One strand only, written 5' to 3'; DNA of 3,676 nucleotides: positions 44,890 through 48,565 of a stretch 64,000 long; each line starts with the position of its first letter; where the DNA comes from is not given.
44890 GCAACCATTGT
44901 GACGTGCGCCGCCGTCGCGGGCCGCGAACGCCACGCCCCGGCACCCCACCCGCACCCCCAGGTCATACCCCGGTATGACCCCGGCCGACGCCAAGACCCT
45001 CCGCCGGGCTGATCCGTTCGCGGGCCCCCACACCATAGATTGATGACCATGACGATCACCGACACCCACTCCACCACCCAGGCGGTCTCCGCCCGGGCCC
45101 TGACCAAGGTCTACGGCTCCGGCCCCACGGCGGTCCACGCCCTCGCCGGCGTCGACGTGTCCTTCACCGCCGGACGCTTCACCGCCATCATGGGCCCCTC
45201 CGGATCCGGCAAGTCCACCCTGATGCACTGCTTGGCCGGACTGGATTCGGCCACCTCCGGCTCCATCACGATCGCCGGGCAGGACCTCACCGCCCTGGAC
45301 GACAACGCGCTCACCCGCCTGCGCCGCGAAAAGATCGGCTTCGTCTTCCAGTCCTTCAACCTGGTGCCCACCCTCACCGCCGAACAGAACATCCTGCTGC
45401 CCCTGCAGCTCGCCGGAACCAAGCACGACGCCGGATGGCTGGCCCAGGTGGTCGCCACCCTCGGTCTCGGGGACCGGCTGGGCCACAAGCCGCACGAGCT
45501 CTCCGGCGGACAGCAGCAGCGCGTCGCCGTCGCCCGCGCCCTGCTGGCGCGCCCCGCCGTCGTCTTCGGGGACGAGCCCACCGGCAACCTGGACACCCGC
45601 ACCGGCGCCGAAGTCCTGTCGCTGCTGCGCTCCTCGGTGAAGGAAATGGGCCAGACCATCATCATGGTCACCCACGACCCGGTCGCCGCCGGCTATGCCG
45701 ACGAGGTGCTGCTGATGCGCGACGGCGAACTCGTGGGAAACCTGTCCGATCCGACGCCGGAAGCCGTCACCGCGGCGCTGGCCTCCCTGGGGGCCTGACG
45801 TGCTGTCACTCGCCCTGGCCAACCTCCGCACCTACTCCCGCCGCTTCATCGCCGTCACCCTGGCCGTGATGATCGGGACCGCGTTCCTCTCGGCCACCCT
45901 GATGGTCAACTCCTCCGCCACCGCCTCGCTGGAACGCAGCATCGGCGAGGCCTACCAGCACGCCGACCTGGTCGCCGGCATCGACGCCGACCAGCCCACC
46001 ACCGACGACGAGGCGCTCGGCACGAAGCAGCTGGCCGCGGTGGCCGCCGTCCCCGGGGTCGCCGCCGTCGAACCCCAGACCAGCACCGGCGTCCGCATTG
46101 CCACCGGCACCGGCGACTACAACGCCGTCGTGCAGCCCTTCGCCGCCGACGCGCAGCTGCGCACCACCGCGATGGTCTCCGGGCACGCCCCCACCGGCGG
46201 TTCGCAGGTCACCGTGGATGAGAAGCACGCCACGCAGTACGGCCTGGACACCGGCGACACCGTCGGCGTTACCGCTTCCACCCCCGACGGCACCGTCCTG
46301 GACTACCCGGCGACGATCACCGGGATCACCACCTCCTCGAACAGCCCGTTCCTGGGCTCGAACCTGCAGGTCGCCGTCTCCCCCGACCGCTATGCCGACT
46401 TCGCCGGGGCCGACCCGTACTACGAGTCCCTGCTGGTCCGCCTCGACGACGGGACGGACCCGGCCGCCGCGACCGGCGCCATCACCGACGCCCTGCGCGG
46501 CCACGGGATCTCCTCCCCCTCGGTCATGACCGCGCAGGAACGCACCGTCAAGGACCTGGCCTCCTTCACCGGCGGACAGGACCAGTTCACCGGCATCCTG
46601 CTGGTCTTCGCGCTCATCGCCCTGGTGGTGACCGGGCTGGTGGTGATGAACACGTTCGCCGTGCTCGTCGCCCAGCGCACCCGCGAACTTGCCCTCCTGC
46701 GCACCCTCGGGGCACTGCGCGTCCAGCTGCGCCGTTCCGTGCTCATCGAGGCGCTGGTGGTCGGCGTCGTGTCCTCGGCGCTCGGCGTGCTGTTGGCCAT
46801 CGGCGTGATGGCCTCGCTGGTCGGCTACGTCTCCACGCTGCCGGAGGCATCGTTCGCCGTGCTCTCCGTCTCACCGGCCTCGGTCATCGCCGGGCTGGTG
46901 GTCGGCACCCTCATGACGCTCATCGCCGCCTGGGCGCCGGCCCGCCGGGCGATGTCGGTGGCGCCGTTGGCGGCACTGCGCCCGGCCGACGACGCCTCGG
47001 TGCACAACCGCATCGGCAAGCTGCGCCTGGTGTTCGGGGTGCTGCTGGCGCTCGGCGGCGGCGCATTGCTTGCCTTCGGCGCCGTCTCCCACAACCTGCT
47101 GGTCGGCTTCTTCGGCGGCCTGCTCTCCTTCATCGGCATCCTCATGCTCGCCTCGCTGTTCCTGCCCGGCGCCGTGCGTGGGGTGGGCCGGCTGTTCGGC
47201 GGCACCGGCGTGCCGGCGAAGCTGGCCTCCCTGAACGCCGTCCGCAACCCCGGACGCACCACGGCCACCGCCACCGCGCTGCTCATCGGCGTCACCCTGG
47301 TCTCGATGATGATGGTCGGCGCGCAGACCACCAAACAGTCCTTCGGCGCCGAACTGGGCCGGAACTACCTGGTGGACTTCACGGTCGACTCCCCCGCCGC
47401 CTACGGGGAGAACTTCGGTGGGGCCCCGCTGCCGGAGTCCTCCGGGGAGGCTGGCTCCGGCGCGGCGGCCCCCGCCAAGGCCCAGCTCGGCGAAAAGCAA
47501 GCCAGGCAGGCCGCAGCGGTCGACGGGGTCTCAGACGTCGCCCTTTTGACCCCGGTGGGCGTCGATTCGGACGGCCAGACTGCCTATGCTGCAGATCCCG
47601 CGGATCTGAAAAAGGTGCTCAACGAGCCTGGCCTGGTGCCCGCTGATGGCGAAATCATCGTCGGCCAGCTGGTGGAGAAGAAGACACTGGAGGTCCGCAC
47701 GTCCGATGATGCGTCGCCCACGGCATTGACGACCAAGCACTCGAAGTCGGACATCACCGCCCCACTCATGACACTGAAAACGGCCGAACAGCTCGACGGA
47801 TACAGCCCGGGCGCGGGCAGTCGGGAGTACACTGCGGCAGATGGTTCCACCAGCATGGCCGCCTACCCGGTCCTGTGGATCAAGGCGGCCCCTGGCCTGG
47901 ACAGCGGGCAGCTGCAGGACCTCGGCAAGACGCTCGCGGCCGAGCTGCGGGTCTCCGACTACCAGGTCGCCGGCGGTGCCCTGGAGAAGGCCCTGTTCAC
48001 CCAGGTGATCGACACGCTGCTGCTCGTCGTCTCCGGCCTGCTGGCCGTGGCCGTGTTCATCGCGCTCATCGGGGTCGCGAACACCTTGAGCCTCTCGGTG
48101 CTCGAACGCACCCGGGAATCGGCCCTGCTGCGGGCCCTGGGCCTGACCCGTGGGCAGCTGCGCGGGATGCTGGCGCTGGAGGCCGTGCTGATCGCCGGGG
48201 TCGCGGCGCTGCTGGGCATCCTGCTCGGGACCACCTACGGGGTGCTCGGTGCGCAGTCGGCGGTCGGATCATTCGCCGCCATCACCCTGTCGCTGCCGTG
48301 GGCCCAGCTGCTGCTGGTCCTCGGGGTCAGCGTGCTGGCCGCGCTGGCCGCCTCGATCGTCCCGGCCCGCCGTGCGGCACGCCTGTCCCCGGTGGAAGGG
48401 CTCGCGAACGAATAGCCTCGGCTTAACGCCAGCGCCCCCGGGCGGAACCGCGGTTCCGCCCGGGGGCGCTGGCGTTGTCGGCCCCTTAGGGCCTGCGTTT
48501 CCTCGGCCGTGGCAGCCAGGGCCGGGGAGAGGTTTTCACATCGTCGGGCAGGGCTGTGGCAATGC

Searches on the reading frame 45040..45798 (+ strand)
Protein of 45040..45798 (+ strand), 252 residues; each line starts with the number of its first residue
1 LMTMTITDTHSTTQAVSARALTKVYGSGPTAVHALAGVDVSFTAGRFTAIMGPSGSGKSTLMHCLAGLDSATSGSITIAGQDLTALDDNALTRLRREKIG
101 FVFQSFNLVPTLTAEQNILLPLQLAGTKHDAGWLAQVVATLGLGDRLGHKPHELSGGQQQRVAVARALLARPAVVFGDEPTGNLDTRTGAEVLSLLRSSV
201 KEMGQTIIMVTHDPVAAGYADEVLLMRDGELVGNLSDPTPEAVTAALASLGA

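Call 32: search_protein_families(library=pfam, proteins=[window:45040-45798:+], max_evalue=0.01)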
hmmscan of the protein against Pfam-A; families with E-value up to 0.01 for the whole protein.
window:45040-45798:+ (252 aa): 9 families
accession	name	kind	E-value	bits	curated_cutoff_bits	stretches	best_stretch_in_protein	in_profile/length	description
PF00005.33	ABC_tran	-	1.3e-33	116.9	25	1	36-181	2-136/137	ABC transporter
PF13304.12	AAA_21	-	2.8e-07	31.3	27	1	47-81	1-38/304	AAA domain, putative AbiEii toxin, Type IV TA system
PF02463.25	SMC_N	-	6e-06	26.3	40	0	45-65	24-44/220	RecF/RecN/SMC N terminal domain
PF13555.12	AAA_29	-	0.00011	22.3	27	1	38-62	15-39/61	P-loop containing region of AAA domain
PF13476.12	AAA_23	-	0.0021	19.2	27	1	38-66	13-40/201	AAA domain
PF03193.22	RsgA_GTPase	-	0.0024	18.2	30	1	43-75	104-136/174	RsgA GTPase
PF20703.3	nSTAND1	-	0.0051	16.9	27.1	1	44-70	32-56/379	Novel STAND NTPase 1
PF13191.12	AAA_16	-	0.0055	17.7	32.6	0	45-83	24-63/167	AAA ATPase domain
PF13401.12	AAA_22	-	0.0062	17.3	27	1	46-70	6-30/130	AAA domain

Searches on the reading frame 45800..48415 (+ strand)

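Call 32: search_protein_families(library=pfam, proteins=[window:45800-48415:+], max_evalue=0.01)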
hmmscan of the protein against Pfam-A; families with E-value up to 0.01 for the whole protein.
window:45800-48415:+ (871 aa): 2 families
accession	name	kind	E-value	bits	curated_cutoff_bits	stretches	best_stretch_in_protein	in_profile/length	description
PF02687.27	FtsX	-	2.1e-34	118.6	25.5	2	747-864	3-120/120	FtsX-like permease C-terminal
PF12704.14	MacB_PCD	-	4.7e-12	47.1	27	1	19-230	4-206/207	MacB-like periplasmic core domain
